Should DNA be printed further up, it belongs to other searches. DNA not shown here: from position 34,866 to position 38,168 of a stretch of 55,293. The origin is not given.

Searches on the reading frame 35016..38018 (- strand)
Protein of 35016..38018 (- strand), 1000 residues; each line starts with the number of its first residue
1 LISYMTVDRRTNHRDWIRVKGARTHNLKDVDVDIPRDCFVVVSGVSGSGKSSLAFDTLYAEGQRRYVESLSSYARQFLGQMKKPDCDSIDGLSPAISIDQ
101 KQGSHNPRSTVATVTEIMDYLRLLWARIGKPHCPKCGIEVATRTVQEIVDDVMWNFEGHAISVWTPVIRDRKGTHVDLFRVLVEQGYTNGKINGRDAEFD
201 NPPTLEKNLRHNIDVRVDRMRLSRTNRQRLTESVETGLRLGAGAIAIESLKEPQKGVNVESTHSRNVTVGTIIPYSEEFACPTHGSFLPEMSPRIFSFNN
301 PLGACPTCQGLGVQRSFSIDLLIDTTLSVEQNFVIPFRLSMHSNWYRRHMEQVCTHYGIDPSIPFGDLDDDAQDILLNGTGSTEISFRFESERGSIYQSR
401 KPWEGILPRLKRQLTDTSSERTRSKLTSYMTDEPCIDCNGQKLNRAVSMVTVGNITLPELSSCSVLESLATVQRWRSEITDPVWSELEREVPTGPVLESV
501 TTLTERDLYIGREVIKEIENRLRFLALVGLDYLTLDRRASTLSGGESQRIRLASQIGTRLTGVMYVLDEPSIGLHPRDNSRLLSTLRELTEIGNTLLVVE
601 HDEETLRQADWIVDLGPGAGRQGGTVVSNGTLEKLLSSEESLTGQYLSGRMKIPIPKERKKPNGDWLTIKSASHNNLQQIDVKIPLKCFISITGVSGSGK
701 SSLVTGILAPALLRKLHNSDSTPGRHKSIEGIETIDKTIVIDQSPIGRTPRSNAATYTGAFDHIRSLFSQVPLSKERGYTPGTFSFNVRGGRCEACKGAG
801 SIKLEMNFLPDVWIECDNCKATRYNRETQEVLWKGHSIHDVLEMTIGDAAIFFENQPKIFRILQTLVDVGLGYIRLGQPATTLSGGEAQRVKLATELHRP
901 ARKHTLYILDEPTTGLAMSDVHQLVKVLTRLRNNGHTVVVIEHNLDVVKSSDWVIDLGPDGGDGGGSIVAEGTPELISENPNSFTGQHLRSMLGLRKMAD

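Call 73: search_protein_families(library=pfam, proteins=[window:35016-38018:-], max_evalue=0.00001)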
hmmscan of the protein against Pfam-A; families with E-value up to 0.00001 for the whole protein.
window:35016-38018:- (1000 aa): 7 families
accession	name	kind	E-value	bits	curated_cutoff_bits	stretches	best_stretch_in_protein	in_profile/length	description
PF17760.6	UvrA_inter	-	9.8e-26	90.2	23.3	1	144-249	2-107/109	UvrA interaction domain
PF17755.6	UvrA_DNA-bind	-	4.3e-24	85.4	23.2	1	320-426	3-108/110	UvrA DNA-binding domain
PF00005.33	ABC_tran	-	1.4e-18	68.2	25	0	828-914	58-137/137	ABC transporter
PF02463.25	SMC_N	-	2.5e-12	47.2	40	0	776-954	135-208/220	RecF/RecN/SMC N terminal domain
PF20703.3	nSTAND1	-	2.7e-08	34.3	27.1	0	688-720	34-66/379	Novel STAND NTPase 1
PF13191.12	AAA_16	-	2.1e-07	32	32.6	0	36-77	23-63/167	AAA ATPase domain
PF13555.12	AAA_29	-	5.8e-06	26.4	27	0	683-707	18-42/61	P-loop containing region of AAA domain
